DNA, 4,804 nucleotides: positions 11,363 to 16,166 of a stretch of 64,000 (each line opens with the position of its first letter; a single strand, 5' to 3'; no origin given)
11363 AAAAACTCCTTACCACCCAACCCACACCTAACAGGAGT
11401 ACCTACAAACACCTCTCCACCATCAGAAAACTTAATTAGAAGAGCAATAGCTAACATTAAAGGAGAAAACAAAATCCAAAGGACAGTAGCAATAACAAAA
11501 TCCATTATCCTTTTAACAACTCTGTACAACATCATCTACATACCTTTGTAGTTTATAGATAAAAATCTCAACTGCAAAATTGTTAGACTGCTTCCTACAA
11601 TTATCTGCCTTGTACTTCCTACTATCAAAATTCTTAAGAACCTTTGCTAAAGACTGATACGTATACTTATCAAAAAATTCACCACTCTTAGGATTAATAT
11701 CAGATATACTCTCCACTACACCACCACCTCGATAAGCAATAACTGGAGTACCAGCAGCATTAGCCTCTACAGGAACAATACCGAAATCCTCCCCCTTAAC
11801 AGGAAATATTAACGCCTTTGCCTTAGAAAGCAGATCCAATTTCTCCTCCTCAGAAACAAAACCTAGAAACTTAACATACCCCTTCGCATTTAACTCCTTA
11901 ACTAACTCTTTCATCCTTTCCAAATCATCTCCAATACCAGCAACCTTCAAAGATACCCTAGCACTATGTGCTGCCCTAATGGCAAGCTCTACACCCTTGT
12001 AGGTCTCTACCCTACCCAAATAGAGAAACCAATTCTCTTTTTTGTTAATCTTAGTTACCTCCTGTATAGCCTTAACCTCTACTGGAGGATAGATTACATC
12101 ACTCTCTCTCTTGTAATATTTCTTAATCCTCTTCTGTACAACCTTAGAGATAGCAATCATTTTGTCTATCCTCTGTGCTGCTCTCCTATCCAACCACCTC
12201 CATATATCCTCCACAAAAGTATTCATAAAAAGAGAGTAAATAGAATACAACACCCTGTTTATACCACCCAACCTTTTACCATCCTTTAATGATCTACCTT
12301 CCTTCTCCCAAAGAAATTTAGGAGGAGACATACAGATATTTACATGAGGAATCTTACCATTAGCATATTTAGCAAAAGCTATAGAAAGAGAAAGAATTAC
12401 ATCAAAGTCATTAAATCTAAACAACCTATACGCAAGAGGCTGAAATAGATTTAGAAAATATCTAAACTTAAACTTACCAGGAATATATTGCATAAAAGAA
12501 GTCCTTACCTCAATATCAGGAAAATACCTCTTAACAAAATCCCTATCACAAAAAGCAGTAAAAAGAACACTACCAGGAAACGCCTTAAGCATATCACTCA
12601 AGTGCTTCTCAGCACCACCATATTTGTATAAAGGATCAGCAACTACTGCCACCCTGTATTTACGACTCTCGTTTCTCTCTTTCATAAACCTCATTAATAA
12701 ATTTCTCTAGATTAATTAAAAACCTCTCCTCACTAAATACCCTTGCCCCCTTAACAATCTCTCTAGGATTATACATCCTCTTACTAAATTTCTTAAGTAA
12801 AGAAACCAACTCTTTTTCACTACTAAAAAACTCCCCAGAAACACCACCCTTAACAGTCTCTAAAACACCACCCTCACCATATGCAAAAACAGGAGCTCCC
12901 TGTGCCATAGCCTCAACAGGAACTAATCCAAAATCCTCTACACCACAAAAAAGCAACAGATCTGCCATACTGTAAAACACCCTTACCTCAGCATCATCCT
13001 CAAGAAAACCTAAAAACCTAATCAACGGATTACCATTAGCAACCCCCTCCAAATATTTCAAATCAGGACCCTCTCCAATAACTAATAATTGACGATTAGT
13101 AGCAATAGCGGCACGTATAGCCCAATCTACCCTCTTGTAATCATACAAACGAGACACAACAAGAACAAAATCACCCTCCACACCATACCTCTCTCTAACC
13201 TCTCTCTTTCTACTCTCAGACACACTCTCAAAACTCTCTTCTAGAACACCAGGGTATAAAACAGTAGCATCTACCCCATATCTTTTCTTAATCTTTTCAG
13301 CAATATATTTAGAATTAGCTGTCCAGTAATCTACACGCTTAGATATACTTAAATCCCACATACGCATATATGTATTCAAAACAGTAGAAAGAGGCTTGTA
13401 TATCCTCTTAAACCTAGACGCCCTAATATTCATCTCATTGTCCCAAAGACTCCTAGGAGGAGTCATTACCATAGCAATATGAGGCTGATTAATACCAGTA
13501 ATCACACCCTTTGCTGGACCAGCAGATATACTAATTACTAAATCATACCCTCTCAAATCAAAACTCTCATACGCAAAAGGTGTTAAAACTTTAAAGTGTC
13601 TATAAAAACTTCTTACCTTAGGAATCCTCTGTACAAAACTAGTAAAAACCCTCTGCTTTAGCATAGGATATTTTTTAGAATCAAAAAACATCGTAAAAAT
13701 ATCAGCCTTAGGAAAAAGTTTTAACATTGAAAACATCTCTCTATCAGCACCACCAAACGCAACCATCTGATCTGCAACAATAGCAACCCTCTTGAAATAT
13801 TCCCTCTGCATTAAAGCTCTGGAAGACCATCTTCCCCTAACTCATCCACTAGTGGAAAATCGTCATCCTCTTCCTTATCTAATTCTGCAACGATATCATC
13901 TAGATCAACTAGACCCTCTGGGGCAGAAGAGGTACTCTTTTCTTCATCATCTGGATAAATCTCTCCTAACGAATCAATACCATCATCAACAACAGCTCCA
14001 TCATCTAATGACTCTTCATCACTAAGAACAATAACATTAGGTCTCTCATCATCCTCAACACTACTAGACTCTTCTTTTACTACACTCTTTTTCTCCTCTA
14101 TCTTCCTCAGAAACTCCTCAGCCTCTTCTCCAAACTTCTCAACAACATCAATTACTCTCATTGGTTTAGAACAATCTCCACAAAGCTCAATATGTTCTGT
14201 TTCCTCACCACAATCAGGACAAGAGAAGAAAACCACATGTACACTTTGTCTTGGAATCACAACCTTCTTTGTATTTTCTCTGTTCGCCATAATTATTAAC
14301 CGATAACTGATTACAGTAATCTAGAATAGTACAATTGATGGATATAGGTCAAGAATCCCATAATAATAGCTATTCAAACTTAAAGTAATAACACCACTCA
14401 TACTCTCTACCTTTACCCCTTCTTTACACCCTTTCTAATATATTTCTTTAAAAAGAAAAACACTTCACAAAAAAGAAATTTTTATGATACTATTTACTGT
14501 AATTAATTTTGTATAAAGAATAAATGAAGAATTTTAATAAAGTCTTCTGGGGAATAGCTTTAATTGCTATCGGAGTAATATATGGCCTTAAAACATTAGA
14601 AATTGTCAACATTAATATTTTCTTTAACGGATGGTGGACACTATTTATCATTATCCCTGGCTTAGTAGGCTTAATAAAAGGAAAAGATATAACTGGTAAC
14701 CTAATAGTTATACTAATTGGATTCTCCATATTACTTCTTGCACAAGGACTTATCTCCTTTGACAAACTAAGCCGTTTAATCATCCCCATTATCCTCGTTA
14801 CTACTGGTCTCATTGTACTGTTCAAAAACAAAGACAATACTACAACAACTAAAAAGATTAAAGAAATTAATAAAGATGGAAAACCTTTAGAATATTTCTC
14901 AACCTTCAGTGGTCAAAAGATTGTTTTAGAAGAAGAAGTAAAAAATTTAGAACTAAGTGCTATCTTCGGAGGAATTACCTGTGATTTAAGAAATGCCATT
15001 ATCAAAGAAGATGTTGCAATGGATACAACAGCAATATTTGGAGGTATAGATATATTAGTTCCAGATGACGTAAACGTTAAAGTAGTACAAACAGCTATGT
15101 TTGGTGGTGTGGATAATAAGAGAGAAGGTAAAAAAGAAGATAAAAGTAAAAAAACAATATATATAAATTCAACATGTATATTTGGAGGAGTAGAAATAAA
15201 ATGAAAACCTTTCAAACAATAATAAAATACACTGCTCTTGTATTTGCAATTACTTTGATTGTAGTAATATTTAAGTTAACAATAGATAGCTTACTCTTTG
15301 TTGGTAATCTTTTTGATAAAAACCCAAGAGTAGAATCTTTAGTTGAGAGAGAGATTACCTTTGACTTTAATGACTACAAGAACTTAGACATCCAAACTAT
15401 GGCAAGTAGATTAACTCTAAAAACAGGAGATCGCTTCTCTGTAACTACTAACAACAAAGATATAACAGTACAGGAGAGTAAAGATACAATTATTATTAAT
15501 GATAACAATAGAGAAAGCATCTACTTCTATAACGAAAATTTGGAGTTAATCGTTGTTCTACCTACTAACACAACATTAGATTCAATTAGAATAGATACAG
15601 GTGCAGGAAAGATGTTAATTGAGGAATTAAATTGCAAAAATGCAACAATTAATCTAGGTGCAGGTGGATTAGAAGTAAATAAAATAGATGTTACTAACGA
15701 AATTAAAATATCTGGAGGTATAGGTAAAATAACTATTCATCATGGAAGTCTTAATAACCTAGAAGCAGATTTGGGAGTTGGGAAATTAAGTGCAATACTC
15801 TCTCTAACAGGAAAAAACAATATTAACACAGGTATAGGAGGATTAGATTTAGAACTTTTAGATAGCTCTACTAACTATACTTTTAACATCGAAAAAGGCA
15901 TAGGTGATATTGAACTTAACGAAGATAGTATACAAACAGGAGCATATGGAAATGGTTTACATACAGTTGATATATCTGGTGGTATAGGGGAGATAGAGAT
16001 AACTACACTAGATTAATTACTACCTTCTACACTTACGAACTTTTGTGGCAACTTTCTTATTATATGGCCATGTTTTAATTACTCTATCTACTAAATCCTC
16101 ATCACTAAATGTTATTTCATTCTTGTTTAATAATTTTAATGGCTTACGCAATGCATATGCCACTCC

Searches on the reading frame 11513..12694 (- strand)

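Call 31: search_protein_families(library=ncbifam, proteins=[window:11513-12694:-], max_evalue=1e-12)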
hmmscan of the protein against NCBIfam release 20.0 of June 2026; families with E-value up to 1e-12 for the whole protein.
window:11513-12694:- (393 aa): 5 families
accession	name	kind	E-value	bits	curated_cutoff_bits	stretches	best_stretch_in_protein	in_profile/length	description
NF041010.1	glycosy_Agl16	equivalog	5.3e-17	61.7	575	1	164-332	122-294/352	glycosylation protein Agl16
NF046085.1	XrtY_assoc_Gly1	equivalog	1.2e-15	57.3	400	1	179-373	164-363/387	XrtY-associated glycosyltransferase XYAG1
TIGR02149.1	glgA_Coryne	subfamily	8.9e-14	51.4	302.4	1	166-333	135-325/391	glycogen synthase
TIGR03449.1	mycothiol_MshA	equivalog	1.2e-13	50.8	462.5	1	202-371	202-381/406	D-inositol-3-phosphate glycosyltransferase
NF007396.0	PRK09922.1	equivalog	1.5e-13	50.3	385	1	176-383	136-352/361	lipopolysaccharide 1,6-galactosyltransferase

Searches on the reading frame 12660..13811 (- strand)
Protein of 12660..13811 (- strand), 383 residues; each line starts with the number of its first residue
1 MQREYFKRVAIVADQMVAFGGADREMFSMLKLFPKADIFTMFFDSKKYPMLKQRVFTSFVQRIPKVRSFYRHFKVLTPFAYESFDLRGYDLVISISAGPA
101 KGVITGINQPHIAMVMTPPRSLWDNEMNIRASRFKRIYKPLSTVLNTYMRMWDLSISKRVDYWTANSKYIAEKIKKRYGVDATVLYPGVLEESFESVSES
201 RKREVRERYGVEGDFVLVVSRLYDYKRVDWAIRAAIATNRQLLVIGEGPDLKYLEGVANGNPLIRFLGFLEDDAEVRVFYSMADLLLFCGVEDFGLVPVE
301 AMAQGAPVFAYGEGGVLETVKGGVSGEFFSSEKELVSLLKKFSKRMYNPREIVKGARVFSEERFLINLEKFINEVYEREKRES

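Call 31: search_protein_families(library=ncbifam, proteins=[window:12660-13811:-], max_evalue=1e-12)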
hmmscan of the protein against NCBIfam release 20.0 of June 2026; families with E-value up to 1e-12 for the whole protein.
window:12660-13811:- (383 aa): 2 families
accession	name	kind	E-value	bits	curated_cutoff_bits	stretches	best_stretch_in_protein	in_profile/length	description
TIGR03999.1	thiol_BshA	equivalog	2e-16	59.9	273.7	1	151-329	137-319/375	N-acetyl-alpha-D-glucosaminyl L-malate synthase BshA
TIGR04157.1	glyco_rSAM_CFB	subfamily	9.4e-13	47.9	400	0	156-326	166-345/406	TIGR04157 family glycosyltransferase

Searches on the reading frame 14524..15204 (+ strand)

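Call 32: search_protein_families(library=ncbifam, proteins=[window:14524-15204:+], max_evalue=1e-12)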
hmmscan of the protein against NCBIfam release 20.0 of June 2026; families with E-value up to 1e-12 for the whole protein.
window:14524-15204:+ (226 aa): 0 families

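Call 58: search_protein_families(library=pfam, proteins=[window:14524-15204:+], max_evalue=0.0001)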
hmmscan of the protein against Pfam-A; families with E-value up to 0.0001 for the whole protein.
window:14524-15204:+ (226 aa): 3 families
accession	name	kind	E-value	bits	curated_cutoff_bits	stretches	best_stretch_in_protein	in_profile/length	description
PF22570.1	LiaF-TM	-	2.2e-12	48.1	27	1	8-104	1-96/98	LiaF transmembrane domain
PF09922.15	LiaF-like_C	-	7.6e-11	42.4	29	1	138-207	13-83/114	Cell wall-active antibiotics response LiaF, C-terminal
PF18917.5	LiaI-LiaF-like_TM1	-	1.5e-06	28.6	27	1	7-49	1-41/42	LiaI-LiaF-like transmembrane region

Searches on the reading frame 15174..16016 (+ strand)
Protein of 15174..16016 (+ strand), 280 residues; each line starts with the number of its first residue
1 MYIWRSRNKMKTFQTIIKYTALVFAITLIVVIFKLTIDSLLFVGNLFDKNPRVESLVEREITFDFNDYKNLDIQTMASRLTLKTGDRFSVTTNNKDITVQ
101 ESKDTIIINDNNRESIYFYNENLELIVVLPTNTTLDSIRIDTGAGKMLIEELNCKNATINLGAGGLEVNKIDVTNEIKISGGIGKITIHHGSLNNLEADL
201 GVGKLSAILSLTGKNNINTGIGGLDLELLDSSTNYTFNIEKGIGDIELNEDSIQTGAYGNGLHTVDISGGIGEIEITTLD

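Call 32: search_protein_families(library=ncbifam, proteins=[window:15174-16016:+], max_evalue=1e-12)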
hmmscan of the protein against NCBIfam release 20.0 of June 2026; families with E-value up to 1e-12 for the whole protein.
window:15174-16016:+ (280 aa): 0 families

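Call 58: search_protein_families(library=pfam, proteins=[window:15174-16016:+], max_evalue=0.0001)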
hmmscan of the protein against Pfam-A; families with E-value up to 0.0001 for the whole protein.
window:15174-16016:+ (280 aa): 1 family
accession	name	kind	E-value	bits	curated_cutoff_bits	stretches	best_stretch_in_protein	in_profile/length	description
PF13349.12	DUF4097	-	8.7e-06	25.7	22.9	1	70-251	3-221/247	Toastrack DUF4097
